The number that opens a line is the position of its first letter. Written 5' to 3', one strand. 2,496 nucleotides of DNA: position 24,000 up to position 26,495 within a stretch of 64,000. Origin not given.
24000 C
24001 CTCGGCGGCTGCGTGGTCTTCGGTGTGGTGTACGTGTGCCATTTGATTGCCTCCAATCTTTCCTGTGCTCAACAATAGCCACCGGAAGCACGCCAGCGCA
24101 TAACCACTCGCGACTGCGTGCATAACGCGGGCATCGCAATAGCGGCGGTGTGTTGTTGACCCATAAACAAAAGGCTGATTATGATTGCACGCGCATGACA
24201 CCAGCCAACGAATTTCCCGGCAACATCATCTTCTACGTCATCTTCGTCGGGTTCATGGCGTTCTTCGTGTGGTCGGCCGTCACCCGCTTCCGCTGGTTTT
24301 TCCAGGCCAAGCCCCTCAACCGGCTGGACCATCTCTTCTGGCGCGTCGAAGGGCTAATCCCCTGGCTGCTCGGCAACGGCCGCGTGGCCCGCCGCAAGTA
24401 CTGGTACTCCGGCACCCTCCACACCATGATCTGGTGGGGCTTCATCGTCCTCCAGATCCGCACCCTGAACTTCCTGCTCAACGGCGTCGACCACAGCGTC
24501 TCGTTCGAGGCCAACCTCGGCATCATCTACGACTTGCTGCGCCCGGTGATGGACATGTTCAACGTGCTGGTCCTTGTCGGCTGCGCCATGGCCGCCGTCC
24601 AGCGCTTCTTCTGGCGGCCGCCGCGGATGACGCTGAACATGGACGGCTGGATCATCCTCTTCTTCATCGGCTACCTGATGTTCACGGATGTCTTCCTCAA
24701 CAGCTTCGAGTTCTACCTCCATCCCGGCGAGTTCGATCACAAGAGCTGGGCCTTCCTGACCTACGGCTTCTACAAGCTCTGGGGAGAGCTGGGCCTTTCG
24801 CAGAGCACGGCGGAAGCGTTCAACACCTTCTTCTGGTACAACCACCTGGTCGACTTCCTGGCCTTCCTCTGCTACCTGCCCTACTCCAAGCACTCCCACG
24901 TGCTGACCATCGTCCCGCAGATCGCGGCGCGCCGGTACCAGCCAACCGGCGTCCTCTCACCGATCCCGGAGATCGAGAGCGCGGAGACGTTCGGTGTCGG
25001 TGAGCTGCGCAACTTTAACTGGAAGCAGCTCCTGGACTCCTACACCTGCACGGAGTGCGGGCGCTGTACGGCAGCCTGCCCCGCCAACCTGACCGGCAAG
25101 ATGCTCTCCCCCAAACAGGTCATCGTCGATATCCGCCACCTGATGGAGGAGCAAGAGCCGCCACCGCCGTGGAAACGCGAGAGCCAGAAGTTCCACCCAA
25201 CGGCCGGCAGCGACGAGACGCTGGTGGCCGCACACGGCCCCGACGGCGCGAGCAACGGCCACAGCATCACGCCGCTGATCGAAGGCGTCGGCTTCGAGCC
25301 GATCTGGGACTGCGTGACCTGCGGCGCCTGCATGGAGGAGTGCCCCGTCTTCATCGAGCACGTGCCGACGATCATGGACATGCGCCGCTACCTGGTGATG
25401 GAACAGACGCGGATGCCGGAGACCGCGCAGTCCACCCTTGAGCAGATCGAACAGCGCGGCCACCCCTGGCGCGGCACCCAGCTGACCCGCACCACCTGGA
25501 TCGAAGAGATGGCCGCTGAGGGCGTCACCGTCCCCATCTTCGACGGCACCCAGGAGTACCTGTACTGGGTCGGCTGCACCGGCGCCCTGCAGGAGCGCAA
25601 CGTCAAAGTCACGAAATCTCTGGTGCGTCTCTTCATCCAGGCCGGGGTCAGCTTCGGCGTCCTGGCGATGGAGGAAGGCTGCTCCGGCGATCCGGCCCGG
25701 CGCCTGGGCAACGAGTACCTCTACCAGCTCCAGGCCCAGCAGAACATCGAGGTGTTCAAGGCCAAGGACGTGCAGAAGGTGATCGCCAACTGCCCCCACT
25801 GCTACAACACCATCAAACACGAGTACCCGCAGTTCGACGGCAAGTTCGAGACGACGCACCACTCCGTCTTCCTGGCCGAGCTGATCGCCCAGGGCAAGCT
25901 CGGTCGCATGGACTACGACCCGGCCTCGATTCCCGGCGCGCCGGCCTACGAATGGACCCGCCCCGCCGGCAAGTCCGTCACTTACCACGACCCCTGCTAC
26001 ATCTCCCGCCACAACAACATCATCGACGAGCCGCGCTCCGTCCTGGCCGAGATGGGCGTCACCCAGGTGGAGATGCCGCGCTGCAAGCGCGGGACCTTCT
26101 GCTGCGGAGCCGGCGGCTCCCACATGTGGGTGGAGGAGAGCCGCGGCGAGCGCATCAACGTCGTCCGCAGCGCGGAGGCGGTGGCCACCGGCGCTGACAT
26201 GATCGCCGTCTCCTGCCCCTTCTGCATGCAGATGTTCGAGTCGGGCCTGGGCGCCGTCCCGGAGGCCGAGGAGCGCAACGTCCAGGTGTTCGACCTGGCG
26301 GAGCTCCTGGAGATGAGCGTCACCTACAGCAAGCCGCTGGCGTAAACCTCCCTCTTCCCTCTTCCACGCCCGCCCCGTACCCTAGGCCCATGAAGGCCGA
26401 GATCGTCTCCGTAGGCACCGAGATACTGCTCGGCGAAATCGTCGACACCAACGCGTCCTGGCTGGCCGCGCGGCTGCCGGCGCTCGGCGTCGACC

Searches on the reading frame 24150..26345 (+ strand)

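Call 62: search_protein_families(library=pfam, proteins=[window:24150-26345:+], max_evalue=0.00001)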
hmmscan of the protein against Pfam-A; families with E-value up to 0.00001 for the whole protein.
window:24150-26345:+ (731 aa): 9 families
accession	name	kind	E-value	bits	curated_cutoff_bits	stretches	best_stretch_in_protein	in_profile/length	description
PF02754.22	CCG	-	1.5e-27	95.9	20.6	2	610-696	1-84/85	Cysteine-rich domain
PF13187.11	Fer4_9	-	1.8e-10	41.1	27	1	300-399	2-48/52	4Fe-4S dicluster domain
PF13183.11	Fer4_8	-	3.8e-09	37.4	27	0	383-401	49-67/68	4Fe-4S dicluster domain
PF12797.12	Fer4_2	-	1.6e-07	31.3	24.5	0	291-312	1-22/22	4Fe-4S binding domain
PF13534.11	Fer4_17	-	3e-07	31.3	22.2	0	288-314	36-60/61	4Fe-4S dicluster domain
PF12838.12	Fer4_7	-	3.1e-07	31.2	27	0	296-313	34-51/52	4Fe-4S dicluster domain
PF13237.11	Fer4_10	-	1.6e-06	28.4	25.5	1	295-399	4-53/53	4Fe-4S dicluster domain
PF13484.11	Fer4_16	-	8.4e-06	26.9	30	0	300-316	2-18/66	4Fe-4S double cluster binding domain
PF00037.32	Fer4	-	9.6e-06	25.6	21.1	0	298-313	6-21/24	4Fe-4S binding domain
